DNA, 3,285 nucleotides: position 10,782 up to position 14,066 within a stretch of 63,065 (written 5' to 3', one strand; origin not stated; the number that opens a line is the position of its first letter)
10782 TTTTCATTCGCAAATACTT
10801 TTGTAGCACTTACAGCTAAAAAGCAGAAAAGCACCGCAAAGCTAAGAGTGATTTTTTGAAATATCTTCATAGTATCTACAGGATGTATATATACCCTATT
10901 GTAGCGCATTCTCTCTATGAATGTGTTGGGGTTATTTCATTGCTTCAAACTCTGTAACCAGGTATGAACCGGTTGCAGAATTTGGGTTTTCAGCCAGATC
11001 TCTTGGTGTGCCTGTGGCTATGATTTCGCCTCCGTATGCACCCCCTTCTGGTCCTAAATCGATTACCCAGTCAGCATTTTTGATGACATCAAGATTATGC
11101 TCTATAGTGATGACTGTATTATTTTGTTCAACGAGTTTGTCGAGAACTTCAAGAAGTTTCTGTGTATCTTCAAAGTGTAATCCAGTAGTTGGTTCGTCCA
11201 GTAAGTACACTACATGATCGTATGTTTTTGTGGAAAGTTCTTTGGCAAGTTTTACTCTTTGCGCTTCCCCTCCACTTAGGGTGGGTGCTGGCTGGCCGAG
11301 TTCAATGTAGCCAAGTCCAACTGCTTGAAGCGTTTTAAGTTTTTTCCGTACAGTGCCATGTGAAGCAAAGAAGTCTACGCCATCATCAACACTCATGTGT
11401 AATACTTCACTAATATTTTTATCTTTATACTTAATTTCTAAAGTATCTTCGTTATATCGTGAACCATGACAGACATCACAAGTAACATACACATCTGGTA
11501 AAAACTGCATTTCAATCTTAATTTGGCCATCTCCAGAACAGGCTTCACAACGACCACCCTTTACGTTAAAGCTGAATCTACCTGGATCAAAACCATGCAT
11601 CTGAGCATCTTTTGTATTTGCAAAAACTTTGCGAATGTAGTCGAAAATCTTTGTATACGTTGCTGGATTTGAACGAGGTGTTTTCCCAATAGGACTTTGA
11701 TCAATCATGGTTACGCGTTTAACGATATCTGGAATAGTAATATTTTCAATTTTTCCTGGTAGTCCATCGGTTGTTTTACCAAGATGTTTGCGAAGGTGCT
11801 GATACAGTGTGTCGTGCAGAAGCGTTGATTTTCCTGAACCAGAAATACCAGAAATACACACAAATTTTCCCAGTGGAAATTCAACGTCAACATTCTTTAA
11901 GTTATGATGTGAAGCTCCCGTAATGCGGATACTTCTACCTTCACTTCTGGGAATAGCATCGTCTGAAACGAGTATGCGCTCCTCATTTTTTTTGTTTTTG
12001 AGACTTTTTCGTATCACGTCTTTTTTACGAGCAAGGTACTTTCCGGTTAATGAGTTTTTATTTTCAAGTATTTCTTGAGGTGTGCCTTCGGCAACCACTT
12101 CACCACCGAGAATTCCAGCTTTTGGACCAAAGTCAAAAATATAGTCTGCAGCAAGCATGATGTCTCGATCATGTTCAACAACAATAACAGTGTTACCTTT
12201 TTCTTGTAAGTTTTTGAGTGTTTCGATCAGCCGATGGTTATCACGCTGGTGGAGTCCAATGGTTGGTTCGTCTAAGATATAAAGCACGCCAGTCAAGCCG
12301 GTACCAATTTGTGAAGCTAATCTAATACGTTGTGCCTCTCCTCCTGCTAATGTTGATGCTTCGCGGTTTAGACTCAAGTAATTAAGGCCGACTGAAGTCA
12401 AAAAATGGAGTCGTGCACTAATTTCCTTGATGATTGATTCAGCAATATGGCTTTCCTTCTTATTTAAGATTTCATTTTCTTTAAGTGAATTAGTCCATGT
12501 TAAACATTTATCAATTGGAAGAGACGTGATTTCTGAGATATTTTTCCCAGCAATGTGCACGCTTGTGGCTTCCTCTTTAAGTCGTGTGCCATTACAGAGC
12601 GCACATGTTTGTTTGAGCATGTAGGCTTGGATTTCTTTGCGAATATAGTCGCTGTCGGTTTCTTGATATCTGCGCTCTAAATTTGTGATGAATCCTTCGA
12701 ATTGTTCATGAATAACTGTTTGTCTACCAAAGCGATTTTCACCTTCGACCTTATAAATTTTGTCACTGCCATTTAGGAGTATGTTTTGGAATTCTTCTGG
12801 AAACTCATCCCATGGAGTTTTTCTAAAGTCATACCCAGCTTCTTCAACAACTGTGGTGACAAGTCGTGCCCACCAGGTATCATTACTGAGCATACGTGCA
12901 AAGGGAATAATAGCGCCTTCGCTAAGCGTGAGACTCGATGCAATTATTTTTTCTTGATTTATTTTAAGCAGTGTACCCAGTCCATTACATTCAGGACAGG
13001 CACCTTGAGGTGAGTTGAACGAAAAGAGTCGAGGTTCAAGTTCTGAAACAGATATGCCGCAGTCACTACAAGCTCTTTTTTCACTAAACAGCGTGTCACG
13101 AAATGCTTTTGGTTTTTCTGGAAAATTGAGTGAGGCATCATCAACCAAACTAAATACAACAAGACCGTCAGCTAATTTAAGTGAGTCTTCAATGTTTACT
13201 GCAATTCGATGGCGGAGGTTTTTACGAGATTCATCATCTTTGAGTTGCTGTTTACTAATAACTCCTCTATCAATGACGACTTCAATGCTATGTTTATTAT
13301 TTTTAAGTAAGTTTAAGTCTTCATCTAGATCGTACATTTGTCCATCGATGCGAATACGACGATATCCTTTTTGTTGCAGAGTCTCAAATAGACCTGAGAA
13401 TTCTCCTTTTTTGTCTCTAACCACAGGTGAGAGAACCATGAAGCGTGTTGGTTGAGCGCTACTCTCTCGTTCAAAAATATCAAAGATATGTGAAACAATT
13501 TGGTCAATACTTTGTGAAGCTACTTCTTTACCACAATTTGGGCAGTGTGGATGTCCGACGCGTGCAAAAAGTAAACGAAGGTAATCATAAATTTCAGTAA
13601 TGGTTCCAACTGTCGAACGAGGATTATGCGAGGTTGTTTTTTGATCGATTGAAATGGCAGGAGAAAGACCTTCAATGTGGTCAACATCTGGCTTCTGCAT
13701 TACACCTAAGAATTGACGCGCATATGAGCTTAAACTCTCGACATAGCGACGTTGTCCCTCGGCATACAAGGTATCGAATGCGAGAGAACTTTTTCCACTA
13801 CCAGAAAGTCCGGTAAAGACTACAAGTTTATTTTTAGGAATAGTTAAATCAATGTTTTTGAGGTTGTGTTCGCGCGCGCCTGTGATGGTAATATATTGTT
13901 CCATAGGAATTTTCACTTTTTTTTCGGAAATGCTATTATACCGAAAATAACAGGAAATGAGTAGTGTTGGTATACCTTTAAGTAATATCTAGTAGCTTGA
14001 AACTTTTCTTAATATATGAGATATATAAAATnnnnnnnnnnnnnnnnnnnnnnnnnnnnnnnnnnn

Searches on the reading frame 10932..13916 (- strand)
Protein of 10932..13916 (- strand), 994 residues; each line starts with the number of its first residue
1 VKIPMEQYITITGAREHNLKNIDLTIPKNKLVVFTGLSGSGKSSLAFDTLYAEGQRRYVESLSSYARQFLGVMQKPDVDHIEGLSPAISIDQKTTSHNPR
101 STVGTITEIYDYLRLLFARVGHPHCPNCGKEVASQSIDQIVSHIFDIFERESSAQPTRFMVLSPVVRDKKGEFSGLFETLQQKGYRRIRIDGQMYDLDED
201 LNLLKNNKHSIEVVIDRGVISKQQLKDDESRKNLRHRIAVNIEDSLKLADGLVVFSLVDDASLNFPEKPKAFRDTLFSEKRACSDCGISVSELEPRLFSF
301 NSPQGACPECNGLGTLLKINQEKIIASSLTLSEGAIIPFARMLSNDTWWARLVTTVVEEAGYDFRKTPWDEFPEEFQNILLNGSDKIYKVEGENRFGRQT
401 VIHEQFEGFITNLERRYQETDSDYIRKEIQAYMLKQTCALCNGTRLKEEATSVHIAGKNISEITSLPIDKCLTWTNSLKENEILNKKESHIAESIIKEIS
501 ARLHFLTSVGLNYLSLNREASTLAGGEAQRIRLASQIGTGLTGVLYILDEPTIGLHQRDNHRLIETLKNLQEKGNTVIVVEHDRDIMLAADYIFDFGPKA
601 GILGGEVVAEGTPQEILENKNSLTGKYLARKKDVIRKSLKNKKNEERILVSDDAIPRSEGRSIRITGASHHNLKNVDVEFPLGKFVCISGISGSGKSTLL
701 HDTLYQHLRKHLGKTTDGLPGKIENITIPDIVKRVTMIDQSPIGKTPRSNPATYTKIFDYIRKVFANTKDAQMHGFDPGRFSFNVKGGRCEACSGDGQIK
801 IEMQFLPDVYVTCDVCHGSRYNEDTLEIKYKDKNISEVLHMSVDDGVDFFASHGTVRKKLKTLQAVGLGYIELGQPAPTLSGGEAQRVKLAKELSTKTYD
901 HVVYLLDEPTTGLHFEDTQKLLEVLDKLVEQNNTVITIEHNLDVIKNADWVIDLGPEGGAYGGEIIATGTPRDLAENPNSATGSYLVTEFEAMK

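Call 66: search_protein_families(library=pfam, proteins=[window:10932-13916:-], max_evalue=0.0001)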
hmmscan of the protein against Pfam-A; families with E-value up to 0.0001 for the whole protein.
window:10932-13916:- (994 aa): 11 families
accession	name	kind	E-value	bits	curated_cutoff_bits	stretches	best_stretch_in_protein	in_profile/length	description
PF17760.6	UvrA_inter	-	3.4e-27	94.9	23.3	1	135-257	1-107/109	UvrA interaction domain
PF17755.6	UvrA_DNA-bind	-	1.3e-24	87.1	23.2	1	322-430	3-109/110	UvrA DNA-binding domain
PF00005.33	ABC_tran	-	5.9e-23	82.4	25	1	673-911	1-137/137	ABC transporter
PF02463.25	SMC_N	-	8.8e-11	42.1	40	0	850-952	135-209/220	RecF/RecN/SMC N terminal domain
PF13555.12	AAA_29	-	2e-06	27.9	27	0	675-700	14-39/61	P-loop containing region of AAA domain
PF13191.12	AAA_16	-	3.3e-06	28.2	32.6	0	684-726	25-63/167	AAA ATPase domain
PF20703.3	nSTAND1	-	9.1e-06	26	27.1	0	15-87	19-87/379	Novel STAND NTPase 1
PF00684.25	DnaJ_CXXCXGXG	-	1.5e-05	25.6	32.7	0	789-819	17-50/65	DnaJ central domain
PF03193.22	RsgA_GTPase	-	1.7e-05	25.1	30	0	12-46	90-123/174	RsgA GTPase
PF20720.3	nSTAND3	-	1.9e-05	24.8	27.2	0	684-711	18-45/155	Novel STAND NTPase 3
PF13481.12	AAA_25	-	4.6e-05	23.6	27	0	21-50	25-54/195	AAA domain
